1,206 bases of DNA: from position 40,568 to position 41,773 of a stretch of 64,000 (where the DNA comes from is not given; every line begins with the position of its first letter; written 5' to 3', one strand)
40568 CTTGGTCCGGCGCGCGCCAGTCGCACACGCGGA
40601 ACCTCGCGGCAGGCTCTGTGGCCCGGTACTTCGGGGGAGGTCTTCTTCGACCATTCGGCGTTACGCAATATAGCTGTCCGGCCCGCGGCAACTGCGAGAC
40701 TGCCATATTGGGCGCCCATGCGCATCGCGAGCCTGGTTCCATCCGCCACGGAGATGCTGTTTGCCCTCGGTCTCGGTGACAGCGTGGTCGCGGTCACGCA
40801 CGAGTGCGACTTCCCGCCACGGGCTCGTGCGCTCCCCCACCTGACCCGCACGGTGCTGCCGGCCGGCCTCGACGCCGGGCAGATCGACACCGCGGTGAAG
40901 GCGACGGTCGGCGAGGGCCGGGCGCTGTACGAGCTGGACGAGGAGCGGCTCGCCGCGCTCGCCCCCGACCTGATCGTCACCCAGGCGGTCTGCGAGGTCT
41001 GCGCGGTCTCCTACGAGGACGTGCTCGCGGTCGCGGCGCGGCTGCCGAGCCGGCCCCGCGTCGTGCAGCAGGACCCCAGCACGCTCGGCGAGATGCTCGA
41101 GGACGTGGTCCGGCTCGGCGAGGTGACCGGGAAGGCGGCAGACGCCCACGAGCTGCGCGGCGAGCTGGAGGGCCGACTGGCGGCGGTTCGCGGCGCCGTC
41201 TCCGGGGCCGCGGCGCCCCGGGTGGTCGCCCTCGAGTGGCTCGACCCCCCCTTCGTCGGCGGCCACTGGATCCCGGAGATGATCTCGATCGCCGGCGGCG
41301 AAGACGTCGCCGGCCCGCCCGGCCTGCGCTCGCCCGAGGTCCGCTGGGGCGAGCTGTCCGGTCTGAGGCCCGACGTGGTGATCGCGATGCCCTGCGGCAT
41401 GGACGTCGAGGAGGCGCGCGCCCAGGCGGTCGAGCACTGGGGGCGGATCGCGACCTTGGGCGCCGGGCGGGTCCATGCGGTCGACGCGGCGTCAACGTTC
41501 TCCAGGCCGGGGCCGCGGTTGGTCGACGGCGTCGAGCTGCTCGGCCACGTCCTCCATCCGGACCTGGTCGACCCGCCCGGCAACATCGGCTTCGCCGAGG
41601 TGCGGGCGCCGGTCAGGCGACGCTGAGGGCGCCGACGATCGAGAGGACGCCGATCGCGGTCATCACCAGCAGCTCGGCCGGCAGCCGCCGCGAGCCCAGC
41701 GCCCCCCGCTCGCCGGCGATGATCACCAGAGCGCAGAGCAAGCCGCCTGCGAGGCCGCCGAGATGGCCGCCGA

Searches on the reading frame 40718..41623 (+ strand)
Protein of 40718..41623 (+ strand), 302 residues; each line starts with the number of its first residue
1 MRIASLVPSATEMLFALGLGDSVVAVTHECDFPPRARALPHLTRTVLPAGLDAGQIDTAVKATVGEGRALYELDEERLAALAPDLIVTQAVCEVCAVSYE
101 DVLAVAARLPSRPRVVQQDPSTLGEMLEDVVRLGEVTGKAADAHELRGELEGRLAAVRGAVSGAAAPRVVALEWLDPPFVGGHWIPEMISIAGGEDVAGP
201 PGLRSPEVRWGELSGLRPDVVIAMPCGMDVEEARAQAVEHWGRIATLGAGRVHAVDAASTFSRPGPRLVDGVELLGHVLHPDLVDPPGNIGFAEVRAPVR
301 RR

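Call 67: search_protein_families(library=pfam, proteins=[window:40718-41623:+], max_evalue=0.00001)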
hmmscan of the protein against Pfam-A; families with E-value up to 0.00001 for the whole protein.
window:40718-41623:+ (302 aa): 1 family
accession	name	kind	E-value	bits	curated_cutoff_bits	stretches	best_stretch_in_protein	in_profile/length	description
PF01497.23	Peripla_BP_2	-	4e-16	59.6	27.5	1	3-229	1-203/235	Periplasmic binding protein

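Call 78: find_homologous_proteins(query=window:40718-41623:+, max_evalue=1e-40)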
Query window:40718-41623:+ (302 aa): 7996 proteins with E <= 1e-40 among 8000 candidates; the best 120 are listed.
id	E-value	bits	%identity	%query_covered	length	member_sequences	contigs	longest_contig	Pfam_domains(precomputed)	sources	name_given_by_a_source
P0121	9.6e-180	615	93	100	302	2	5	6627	PF01497.24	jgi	jgi:iron complex transport system substrate-binding protein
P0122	7.8e-179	612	93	100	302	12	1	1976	PF01497.24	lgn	-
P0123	7.0e-171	586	90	99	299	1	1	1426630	PF01497.24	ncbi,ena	-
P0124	1.5e-170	584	90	99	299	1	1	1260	PF01497.24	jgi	jgi:iron complex transport system substrate-binding protein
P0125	2.5e-170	584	87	100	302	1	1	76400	PF01497.24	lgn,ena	-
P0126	4.5e-170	583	90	99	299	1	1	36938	PF01497.24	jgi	jgi:iron complex transport system substrate-binding protein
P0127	1.1e-169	582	88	99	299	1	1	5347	PF01497.24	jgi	jgi:iron complex transport system substrate-binding protein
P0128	2.1e-169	581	88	99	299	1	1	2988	PF01497.24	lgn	-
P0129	2.7e-169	580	89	99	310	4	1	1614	PF01497.24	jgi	-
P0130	3.2e-169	580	89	99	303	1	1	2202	PF01497.24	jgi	jgi:iron complex transport system substrate-binding protein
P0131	4.1e-169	580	89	99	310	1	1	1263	PF01497.24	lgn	-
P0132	5.7e-169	579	87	99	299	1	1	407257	PF01497.24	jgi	jgi:iron complex transport system substrate-binding protein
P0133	1.1e-168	578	90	98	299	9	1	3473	PF01497.24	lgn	-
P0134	1.4e-168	578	87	100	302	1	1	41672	PF01497.24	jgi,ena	-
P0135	3.4e-168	577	87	100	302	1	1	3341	PF01497.24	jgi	jgi:iron complex transport system substrate-binding protein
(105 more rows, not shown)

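Call 79: find_encoding_contigs(protein=P0121, flank=1500, max_places=3)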
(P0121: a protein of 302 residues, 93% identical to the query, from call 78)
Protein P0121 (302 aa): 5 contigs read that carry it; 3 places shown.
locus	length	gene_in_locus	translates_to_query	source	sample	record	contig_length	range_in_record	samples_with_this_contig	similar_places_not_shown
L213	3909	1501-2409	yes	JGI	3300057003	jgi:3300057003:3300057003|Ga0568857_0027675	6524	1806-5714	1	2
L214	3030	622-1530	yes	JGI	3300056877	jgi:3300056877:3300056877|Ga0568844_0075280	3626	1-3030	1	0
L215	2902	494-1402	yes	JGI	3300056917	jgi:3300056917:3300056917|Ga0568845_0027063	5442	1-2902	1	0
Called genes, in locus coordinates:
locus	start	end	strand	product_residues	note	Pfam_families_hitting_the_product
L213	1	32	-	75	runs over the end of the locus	-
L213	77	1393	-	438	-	PF01595:CNNM, PF00571:CBS (weak), PF03471:CorC_HlyC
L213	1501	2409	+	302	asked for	PF01497:Peripla_BP_2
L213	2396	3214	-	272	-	PF01694:Rhomboid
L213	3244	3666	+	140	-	PF14325:DUF4383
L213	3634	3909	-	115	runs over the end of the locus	-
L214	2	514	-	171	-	?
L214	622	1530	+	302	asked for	PF01497:Peripla_BP_2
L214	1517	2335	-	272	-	PF01694:Rhomboid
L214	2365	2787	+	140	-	PF14325:DUF4383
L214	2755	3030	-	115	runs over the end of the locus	-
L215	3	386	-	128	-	?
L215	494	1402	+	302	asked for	PF01497:Peripla_BP_2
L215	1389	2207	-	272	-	PF01694:Rhomboid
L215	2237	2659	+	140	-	PF14325:DUF4383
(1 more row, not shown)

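Call 80: find_encoding_contigs(protein=P0123, flank=1500, max_places=1)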
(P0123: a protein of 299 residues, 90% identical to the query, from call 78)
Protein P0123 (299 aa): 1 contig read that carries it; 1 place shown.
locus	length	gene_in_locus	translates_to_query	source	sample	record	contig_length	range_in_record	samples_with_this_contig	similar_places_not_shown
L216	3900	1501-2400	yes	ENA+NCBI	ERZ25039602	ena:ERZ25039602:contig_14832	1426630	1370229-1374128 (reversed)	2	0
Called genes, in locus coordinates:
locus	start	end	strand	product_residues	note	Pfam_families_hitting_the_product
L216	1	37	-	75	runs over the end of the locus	-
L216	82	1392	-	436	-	PF01595:CNNM, PF00571:CBS (weak), PF03471:CorC_HlyC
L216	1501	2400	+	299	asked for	PF01497:Peripla_BP_2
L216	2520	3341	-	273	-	PF01694:Rhomboid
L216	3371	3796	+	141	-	PF14325:DUF4383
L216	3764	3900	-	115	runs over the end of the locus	-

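Call 81: find_encoding_contigs(protein=P0126, flank=1500, max_places=1)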
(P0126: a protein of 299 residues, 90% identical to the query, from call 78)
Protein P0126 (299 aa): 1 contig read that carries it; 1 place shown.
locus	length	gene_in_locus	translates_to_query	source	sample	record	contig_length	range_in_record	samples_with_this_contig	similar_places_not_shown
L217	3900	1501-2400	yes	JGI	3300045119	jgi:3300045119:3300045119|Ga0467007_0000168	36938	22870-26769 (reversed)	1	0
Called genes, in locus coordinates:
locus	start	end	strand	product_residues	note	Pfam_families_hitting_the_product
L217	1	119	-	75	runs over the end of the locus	-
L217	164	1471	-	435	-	PF01595:CNNM, PF00571:CBS, PF03471:CorC_HlyC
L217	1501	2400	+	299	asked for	PF01497:Peripla_BP_2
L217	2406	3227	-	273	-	PF01694:Rhomboid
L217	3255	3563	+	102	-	PF14325:DUF4383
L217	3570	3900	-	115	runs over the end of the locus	-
